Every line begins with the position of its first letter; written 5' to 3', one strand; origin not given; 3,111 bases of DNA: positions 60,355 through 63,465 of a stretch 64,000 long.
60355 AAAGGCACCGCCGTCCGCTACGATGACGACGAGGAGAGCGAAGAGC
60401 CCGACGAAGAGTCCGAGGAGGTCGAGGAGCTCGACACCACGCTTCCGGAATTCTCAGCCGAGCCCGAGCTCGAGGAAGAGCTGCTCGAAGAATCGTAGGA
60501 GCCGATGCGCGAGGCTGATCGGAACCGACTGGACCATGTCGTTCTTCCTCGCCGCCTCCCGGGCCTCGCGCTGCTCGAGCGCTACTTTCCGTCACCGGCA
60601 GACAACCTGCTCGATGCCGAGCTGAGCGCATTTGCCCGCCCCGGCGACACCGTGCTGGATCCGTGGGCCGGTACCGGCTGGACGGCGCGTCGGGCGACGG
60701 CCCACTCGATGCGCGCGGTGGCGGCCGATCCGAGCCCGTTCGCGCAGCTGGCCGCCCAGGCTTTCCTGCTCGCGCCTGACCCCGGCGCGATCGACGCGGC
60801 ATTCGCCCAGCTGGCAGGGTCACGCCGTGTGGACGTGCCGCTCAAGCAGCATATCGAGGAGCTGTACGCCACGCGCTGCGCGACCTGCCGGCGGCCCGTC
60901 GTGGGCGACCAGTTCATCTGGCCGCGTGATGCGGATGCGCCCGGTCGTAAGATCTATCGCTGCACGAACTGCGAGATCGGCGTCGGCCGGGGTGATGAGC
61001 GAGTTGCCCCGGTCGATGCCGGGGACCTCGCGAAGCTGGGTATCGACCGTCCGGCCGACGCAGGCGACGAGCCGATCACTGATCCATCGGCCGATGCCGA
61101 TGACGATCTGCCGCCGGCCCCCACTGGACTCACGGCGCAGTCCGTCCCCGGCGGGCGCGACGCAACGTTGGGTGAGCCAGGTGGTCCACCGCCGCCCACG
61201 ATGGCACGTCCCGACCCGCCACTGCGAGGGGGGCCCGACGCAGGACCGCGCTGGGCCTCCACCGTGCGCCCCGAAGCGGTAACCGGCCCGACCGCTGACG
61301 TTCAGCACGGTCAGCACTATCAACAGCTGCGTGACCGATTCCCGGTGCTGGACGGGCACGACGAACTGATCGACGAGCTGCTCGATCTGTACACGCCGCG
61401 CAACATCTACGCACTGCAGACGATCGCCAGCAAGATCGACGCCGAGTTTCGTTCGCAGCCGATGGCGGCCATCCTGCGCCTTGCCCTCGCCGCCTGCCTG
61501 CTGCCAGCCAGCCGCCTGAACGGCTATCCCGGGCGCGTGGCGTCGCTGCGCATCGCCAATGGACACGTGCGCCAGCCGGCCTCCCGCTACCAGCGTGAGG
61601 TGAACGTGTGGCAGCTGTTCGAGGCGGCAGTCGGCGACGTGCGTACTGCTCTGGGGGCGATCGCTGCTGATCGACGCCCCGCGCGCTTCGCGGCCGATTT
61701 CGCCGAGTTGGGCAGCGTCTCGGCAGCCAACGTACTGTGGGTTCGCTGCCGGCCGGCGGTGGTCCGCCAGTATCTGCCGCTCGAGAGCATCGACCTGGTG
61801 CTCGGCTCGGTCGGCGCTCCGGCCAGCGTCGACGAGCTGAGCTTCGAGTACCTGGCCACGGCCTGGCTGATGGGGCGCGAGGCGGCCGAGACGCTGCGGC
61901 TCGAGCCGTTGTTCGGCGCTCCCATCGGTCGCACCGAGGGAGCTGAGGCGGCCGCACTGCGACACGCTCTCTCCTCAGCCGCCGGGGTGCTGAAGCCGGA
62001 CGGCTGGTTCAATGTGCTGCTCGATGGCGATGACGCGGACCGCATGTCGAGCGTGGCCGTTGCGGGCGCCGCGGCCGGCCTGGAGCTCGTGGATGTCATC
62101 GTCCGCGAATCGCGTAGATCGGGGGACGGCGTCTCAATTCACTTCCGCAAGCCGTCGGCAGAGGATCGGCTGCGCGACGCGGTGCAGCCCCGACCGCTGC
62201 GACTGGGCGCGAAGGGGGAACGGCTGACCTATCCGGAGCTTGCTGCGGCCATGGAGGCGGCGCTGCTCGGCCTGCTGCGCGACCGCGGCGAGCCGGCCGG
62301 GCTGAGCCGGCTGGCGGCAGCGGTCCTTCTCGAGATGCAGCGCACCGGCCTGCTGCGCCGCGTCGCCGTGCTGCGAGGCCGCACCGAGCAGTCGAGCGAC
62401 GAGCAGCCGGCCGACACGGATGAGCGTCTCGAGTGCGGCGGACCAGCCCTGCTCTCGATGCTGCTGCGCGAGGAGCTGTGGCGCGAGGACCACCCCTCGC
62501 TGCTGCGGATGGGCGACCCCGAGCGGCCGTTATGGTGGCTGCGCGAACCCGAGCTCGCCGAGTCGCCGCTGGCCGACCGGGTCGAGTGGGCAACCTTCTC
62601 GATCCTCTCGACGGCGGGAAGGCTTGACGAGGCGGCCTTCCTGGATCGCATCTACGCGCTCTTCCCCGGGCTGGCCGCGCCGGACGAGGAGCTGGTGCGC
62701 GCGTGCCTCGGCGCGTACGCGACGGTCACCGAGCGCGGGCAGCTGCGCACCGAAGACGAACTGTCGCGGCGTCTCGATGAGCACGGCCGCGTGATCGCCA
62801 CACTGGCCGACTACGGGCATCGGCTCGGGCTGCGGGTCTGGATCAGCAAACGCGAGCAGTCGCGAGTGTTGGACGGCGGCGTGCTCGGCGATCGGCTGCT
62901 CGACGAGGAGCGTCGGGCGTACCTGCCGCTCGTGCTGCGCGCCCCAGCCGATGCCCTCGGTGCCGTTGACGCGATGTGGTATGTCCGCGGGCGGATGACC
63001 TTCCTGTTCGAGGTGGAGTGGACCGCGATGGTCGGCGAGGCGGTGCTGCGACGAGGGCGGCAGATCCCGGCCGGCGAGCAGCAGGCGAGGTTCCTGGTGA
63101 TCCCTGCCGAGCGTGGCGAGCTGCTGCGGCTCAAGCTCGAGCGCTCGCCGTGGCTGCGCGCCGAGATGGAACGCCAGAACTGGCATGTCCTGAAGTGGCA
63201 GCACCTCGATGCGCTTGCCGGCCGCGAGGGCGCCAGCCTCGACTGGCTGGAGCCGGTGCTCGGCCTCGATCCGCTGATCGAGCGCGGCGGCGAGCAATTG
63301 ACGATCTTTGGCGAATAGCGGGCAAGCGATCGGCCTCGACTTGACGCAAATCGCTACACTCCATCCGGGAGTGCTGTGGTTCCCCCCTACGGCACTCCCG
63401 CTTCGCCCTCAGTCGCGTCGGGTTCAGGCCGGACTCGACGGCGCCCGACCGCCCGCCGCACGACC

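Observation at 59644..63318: Two-gene operon: TPR/polyacidic-tail protein plus 937-aa degenerate-methyltransferase/Zn-ribbon/nuclease-like protein, a candidate uncharacterised nucleic-acid system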

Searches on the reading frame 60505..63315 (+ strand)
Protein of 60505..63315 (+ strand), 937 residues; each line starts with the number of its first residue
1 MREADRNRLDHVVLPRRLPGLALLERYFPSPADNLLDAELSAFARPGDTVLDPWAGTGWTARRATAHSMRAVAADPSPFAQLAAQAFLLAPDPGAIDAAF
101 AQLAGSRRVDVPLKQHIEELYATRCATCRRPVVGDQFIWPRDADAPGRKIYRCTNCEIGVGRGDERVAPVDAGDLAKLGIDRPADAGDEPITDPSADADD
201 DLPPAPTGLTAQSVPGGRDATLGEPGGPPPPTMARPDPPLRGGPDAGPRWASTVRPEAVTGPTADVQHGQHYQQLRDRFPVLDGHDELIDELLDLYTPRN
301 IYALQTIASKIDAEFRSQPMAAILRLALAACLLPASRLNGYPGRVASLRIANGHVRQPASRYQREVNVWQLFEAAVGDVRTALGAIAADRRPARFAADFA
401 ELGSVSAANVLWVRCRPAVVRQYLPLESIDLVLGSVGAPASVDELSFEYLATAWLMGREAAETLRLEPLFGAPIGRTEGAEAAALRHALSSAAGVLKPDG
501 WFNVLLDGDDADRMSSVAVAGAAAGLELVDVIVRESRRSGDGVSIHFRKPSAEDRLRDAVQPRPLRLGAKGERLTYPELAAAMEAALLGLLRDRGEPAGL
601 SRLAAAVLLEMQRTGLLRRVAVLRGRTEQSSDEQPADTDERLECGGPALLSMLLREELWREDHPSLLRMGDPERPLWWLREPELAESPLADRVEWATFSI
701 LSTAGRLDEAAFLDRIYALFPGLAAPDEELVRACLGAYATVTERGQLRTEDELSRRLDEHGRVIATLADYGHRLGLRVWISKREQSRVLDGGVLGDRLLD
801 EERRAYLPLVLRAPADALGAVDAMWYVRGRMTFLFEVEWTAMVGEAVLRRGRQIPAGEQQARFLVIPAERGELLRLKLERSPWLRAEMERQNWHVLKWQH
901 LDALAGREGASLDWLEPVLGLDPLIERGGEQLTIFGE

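Call 3: search_protein_families(library=pfam, proteins=[window:60505-63315:+], max_evalue=1)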
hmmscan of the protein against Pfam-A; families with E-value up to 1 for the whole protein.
window:60505-63315:+ (937 aa): 1 family
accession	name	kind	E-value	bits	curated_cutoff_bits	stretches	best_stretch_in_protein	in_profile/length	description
PF01555.25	N6_N4_Mtase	-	0.014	15.8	26.7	1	40-71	175-206/221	DNA methylase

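Call 4: search_protein_families(library=ncbifam, proteins=[window:60505-63315:+], max_evalue=1)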
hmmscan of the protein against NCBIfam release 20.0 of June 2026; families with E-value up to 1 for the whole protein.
window:60505-63315:+ (937 aa): 1 family
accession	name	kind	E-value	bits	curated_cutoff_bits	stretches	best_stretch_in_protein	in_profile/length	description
NF050803.1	DnaMtaseCcrMCaul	equivalog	0.16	10.9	830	1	34-68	193-227/350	adenine-specific DNA-methyltransferase CcrM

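Call 5: search_protein_families(library=padloc, proteins=[window:60505-63315:+], max_evalue=1)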
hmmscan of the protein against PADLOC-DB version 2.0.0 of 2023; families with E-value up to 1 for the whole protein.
window:60505-63315:+ (937 aa): 15 families
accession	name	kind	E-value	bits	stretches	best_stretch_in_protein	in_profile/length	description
PDLC03312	MTase_II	-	4.4e-08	29.3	2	41-104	809-872/1344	Type II methyltransferase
PDLC03228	MTase_II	-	0.00018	19.4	1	36-99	153-216/227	Type II methyltransferase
PDLC03327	MTase_II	-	0.0017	15.7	1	36-99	232-296/319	Type II methyltransferase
PDLC04134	mad2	-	0.0029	14.5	1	28-87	273-332/492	mads_2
PDLC03353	MTase_II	-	0.0034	14.9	1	40-72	202-234/260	Type II methyltransferase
PDLC03249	MTase_II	-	0.0051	13.7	1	41-87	133-179/541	Type II methyltransferase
PDLC03322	MTase_II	-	0.006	13.5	1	32-103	51-121/446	Type II methyltransferase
PDLC03380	MTase_II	-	0.0061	13.8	1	39-87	49-97/393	Type II methyltransferase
PDLC03299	MTase_II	-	0.015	12.8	1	35-75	204-244/296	Type II methyltransferase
PDLC03345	MTase_II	-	0.026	10.9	1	49-115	51-116/581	Type II methyltransferase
PDLC03265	MTase_II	-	0.041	11.3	1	34-75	274-315/333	Type II methyltransferase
PDLC03216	MTase_II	-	0.05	10.6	1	34-64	201-231/364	Type II methyltransferase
PDLC03387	MTase_II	-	0.051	10.7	1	34-86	221-274/289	Type II methyltransferase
PDLC03325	MTase_II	-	0.07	9.8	1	43-102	88-147/426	Type II methyltransferase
PDLC02541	PglX|PglXI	-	0.072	9.1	0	43-62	137-156/919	PglXI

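Call 6: find_homologous_proteins(query=window:60505-63315:+)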
Query window:60505-63315:+ (937 aa): 437 proteins with E <= 0.001 among 8000 candidates; the best 120 are listed.
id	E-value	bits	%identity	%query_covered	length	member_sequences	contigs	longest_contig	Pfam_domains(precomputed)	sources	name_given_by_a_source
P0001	0.0e+0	2090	100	100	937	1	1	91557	-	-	-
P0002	0.0e+0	1704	82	100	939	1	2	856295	-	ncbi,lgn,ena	-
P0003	0.0e+0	1654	80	100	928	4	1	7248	-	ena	-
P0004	0.0e+0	1631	80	100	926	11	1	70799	-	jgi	jgi:hypothetical protein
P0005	0.0e+0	1619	80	100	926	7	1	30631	-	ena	-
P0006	0.0e+0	1616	77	100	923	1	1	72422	PF27126.1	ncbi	-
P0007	0.0e+0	1597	77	100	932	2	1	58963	PF27126.1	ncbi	-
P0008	0.0e+0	1586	76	100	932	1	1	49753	PF27126.1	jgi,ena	-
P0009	0.0e+0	1527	74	100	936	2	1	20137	PF27126.1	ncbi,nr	ncbi:MAG TPA: hypothetical protein VEW45_00775 [Candidatus Dormibacteraeota bacterium]|nr:hypothetic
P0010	0.0e+0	1526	74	100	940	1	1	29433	PF27126.1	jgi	jgi:hypothetical protein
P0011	0.0e+0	1524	73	100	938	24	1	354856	PF27126.1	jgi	jgi:hypothetical protein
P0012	0.0e+0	1523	72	100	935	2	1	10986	-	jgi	jgi:hypothetical protein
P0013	0.0e+0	1521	74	100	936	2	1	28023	PF27126.1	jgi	jgi:hypothetical protein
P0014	0.0e+0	1520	74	100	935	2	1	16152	PF27126.1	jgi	jgi:hypothetical protein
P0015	0.0e+0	1516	73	100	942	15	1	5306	PF27126.1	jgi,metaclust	metaclust:\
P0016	0.0e+0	1516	74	100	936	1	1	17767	PF27126.1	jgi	jgi:hypothetical protein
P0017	0.0e+0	1516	72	100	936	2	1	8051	PF27126.1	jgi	jgi:hypothetical protein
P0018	0.0e+0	1514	74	100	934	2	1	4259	PF27126.1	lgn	-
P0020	0.0e+0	1502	72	100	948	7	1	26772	PF27126.1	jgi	jgi:hypothetical protein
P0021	0.0e+0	1500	73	100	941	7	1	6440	PF27126.1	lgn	-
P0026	0.0e+0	1490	73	100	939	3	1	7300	PF27126.1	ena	-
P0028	0.0e+0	1486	73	100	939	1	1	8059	PF27126.1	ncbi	-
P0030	0.0e+0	1485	72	100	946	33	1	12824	PF27126.1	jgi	jgi:hypothetical protein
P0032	0.0e+0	1481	71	100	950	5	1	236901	PF27126.1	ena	-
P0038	0.0e+0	1478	69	100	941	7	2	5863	PF27126.1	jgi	jgi:hypothetical protein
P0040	0.0e+0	1478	72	100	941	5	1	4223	PF27126.1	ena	-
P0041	0.0e+0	1477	71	100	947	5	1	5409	PF27126.1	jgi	jgi:hypothetical protein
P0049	0.0e+0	1470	70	100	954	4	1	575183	PF27126.1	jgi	jgi:hypothetical protein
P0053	0.0e+0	1470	70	100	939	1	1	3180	PF27126.1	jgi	jgi:hypothetical protein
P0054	0.0e+0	1470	72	100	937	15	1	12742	PF27126.1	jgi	-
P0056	0.0e+0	1468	71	100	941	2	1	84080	PF27126.1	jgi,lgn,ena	-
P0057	0.0e+0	1467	71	100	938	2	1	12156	PF27126.1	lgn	-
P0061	0.0e+0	1465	72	100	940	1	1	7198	PF27126.1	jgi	-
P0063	0.0e+0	1465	69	100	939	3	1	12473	PF27126.1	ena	-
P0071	0.0e+0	1461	71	100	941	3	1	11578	PF27126.1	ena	-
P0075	0.0e+0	1458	69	100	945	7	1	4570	PF27126.1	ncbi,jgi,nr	ncbi:MAG: hypothetical protein EHM90_01530 [Chloroflexi bacterium]|nr:MAG: hypothetical protein EHM9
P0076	0.0e+0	1455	67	100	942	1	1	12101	PF27126.1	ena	-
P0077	0.0e+0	1454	71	100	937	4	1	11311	PF27126.1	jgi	-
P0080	0.0e+0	1454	70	100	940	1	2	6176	PF27126.1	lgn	-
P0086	0.0e+0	1452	70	100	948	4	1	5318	PF27126.1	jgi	jgi:hypothetical protein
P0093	0.0e+0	1448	69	100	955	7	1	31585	PF27126.1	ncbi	-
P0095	0.0e+0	1448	69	100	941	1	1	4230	PF27126.1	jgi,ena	-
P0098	0.0e+0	1447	71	100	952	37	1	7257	PF27126.1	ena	-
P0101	0.0e+0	1446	69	100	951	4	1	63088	PF27126.1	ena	-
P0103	0.0e+0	1444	70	100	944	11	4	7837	PF27126.1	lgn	-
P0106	0.0e+0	1444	72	100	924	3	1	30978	PF27126.1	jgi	jgi:hypothetical protein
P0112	0.0e+0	1439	69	100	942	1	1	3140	PF27126.1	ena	-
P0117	0.0e+0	1436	69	100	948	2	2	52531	PF27126.1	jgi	jgi:hypothetical protein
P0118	0.0e+0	1436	69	100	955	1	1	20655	PF27126.1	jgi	jgi:hypothetical protein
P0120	0.0e+0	1433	70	100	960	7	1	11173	PF27126.1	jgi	jgi:hypothetical protein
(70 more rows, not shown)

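Call 7: search_solved_structures(query=window:60505-63315:+, max_evalue=10, show_alignments=2)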
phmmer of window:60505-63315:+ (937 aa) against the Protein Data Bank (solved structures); distinct sequences matched with E-value up to 10: 6.
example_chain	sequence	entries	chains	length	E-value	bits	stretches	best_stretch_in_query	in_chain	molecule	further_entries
1nw8_A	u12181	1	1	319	0.0042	18.6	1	34-100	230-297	MODIFICATION METHYLASE RSRI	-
1eg2_A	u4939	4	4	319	0.0042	18.6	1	34-100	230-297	MODIFICATION METHYLASE RSRI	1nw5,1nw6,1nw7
2zie_A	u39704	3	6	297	0.009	17.5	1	19-88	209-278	Putative modification methylase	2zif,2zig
3o3x_A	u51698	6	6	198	0.29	12.5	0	762-810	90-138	gp41-5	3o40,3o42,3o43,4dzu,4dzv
7sfz_B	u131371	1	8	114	1.6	10.1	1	124-163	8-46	Protein Mis18-alpha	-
2cmr_A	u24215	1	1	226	9.3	7.6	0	758-796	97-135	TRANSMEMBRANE GLYCOPROTEIN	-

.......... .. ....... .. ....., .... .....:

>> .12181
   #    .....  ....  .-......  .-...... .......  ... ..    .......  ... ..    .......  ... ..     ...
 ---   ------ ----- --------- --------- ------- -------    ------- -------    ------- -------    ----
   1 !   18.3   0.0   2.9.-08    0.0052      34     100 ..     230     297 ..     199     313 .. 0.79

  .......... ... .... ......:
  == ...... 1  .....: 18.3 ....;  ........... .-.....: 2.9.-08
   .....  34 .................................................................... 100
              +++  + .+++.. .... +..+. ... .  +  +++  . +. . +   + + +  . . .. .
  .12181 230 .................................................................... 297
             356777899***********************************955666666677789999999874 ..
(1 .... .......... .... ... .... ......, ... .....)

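Call 9: search_protein_families(library=pfam, proteins=[P0006, P0011, P0049], max_evalue=1)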
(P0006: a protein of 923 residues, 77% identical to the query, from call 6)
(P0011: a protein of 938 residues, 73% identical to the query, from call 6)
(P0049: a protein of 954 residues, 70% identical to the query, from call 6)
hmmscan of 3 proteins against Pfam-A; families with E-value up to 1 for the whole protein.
P0006 (923 aa): 2 families
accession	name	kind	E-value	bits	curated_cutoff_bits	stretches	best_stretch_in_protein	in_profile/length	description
PF01555.25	N6_N4_Mtase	-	0.061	13.7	26.7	1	40-73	175-208/221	DNA methylase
PF17669.6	DUF5529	-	0.61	10.4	25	0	183-250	66-134/185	Family of unknown function (DUF5529)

P0011 (938 aa): 2 families
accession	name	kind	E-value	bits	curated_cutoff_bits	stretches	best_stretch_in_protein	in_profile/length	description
PF01555.25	N6_N4_Mtase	-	0.016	15.6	26.7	1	40-75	175-210/221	DNA methylase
PF13442.11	Cytochrome_CBB3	-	0.33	11.8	27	0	116-134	5-24/68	Cytochrome C oxidase, cbb3-type, subunit III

P0049 (954 aa): 1 family
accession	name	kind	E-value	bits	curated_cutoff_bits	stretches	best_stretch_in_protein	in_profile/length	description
PF01555.25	N6_N4_Mtase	-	0.037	14.4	26.7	1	44-72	179-207/221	DNA methylase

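Call 11: find_encoding_contigs(protein=P0049, flank=8000, max_places=2)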
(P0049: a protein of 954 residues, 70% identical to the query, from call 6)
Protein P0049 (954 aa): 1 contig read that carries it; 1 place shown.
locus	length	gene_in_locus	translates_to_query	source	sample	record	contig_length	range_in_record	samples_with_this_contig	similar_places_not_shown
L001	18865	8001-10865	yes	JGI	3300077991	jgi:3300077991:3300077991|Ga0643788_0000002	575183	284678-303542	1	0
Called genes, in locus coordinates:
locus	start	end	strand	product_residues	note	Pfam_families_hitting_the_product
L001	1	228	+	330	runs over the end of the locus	PF00171:Aldedh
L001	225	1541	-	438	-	PF01566:Nramp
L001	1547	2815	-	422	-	PF05239:PRC (weak), PF03448:MgtE_N, PF14841:FliG_M (faint), PF00571:CBS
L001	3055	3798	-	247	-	PF07336:ABATE, PF11706:zf-CGNR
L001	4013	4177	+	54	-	-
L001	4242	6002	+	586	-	PF14716:HHH_8, PF14520:HHH_5, PF14791:DNA_pol_B_thumb, PF02811:PHP (weak)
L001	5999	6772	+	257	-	-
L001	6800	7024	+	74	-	-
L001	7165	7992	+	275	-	PF13432:TPR_16 (faint), PF00515:TPR_1 (weak), PF07719:TPR_2 (weak), PF13181:TPR_8 (faint)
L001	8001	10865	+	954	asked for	PF27126:NmeDI_C (weak)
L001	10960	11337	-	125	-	PF02583:Trns_repr_metal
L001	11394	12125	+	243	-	PF02585:PIG-L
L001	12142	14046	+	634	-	PF00664:ABC_membrane, PF00005:ABC_tran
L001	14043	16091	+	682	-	PF03190:Thioredox_DsbH, PF13899:Thioredoxin_7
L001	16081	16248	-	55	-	-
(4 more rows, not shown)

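Call 21: search_protein_representatives(protein=window:60505-63315:+)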
Query: 937 residues. Proteins with E-value up to 0.001 (for the whole library): 1289; up to 1e-10: 732; up to 1e-30: 193. The best 150 are listed.
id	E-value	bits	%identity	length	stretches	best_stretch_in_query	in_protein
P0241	0.0e+00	1351.0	68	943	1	5-937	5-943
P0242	1.5e-201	688.7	73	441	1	496-937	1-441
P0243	4.0e-184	631.0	61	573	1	69-628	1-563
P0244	9.2e-148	510.7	43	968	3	628-935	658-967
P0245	1.8e-138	479.9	42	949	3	636-936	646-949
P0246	1.3e-136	473.8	44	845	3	429-935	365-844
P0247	3.3e-128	446.0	65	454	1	69-426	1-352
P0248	3.4e-128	445.9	66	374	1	585-937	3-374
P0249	6.3e-121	421.8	41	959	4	652-935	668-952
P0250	6.1e-119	415.3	44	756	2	651-936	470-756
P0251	2.1e-108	380.4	77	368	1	269-497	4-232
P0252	3.7e-106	373.0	40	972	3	634-935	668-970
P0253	1.9e-102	360.7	40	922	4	651-935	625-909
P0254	8.4e-100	351.9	52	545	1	266-672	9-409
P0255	2.2e-94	334.0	66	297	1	282-564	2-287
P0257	3.9e-90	320.0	37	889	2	268-935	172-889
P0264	6.2e-84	299.4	32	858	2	268-935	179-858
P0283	4.5e-65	237.0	31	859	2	267-935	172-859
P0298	2.2e-57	211.6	35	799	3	664-931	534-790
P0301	1.8e-54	201.9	35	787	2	271-937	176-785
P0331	6.5e-46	173.6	31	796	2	268-933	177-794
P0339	7.2e-45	170.1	28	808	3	674-903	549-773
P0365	3.3e-39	151.4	31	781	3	8-158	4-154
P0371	2.2e-38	148.7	32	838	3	668-908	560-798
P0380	3.3e-36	141.5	23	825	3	676-904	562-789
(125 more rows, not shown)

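Call 22: search_protein_families(library=pfam, proteins=[P0244, P0257, P0264, P0283, P0339, P0380, P0365, P0301, P0331], max_evalue=0.1)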
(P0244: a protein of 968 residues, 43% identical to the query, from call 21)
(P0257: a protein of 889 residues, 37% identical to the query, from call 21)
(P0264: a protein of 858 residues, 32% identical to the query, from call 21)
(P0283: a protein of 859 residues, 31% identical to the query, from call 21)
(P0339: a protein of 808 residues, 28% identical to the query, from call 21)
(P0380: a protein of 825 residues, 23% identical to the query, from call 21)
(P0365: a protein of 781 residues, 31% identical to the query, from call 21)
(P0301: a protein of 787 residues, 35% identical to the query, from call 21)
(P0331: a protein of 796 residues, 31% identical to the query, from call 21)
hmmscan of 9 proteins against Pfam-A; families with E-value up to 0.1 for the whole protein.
P0244 (968 aa): 0 families

P0257 (889 aa): 2 families
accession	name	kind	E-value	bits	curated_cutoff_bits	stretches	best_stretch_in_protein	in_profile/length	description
PF01555.25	N6_N4_Mtase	-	7.1e-05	23.3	26.7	1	19-71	160-212/221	DNA methylase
PF24355.1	DUF7514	-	0.02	15.2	27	0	134-198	58-122/160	Domain of unknown function (DUF7514)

P0264 (858 aa): 1 family
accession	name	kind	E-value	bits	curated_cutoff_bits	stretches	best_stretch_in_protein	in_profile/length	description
PF01555.25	N6_N4_Mtase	-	6.4e-07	30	26.7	1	29-72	169-212/221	DNA methylase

P0283 (859 aa): 2 families
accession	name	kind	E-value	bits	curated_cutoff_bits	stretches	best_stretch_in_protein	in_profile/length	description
PF01555.25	N6_N4_Mtase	-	0.00031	21.2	26.7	1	25-71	165-211/221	DNA methylase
PF01155.25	HypA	-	0.076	13.5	28.9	0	81-164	34-105/112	Hydrogenase/urease nickel incorporation, metallochaperone, hypA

P0339 (808 aa): 7 families
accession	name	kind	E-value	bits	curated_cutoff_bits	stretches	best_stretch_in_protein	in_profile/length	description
PF01555.25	N6_N4_Mtase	-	2e-21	77.4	26.7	2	21-73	161-213/221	DNA methylase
PF03602.21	Cons_hypoth95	-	3.3e-07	30.6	24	1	40-89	40-90/182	Conserved hypothetical protein 95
PF01170.24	UPF0020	-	3.6e-07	30.5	22.3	1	40-77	27-64/197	RMKL-like, methyltransferase domain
PF02086.21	MethyltransfD12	-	2.2e-05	24.8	22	1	41-74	20-53/253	D12 class N6 adenine-specific DNA methyltransferase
PF06325.19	PrmA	-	0.00015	21.8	22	1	35-83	155-204/296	Ribosomal protein L11 methyltransferase (PrmA)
PF02475.24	TRM5-TYW2_MTfase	-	0.0055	17.1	28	1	35-77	30-74/164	TRM5/TYW2 methyltransferase domain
PF09445.16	Methyltransf_15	-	0.014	15.5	22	0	43-89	2-48/165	RNA cap guanine-N2 methyltransferase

P0380 (825 aa): 9 families
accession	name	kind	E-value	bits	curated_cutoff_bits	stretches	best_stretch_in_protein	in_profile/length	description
PF01555.25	N6_N4_Mtase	-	4.3e-20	73.1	26.7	2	18-90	159-215/221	DNA methylase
PF01170.24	UPF0020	-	4.3e-07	30.3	22.3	1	55-140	27-92/197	RMKL-like, methyltransferase domain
PF03602.21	Cons_hypoth95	-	6.2e-06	26.4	24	1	53-120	39-103/182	Conserved hypothetical protein 95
PF06325.19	PrmA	-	4.3e-05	23.6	22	1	49-98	154-204/296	Ribosomal protein L11 methyltransferase (PrmA)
PF13847.12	Methyltransf_31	-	0.00013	22.1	27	1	55-91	2-41/145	Methyltransferase domain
PF10264.15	Stork_head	-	0.00071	20.2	27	1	574-627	7-60/79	Winged helix Storkhead-box1 domain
PF02086.21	MethyltransfD12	-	0.0047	17.1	22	0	46-96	12-60/253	D12 class N6 adenine-specific DNA methyltransferase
PF02475.24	TRM5-TYW2_MTfase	-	0.0056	17.1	28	1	49-119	29-98/164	TRM5/TYW2 methyltransferase domain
PF13649.12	Methyltransf_25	-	0.014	16.5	27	0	60-96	1-39/97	Methyltransferase domain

P0365 (781 aa): 2 families
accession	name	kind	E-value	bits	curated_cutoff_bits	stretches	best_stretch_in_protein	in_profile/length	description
PF01555.25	N6_N4_Mtase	-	1.1e-05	25.9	26.7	1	29-68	168-207/221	DNA methylase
PF10264.15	Stork_head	-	0.02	15.6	27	1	573-626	11-64/79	Winged helix Storkhead-box1 domain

P0301 (787 aa): 1 family
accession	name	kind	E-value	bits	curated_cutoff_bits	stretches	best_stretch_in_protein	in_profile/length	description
PF01555.25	N6_N4_Mtase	-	0.061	13.7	26.7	0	24-67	164-207/221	DNA methylase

P0331 (796 aa): 2 families
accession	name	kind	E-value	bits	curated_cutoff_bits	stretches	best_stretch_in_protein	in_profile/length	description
PF13565.12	HTH_32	-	0.0067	17.4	33.7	1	552-600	13-60/73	Homeodomain-like domain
PF24729.2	Acb2_Tad1_hairpin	-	0.0073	16.9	27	1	161-204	4-46/58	Acb2/Tad1, hairpin domain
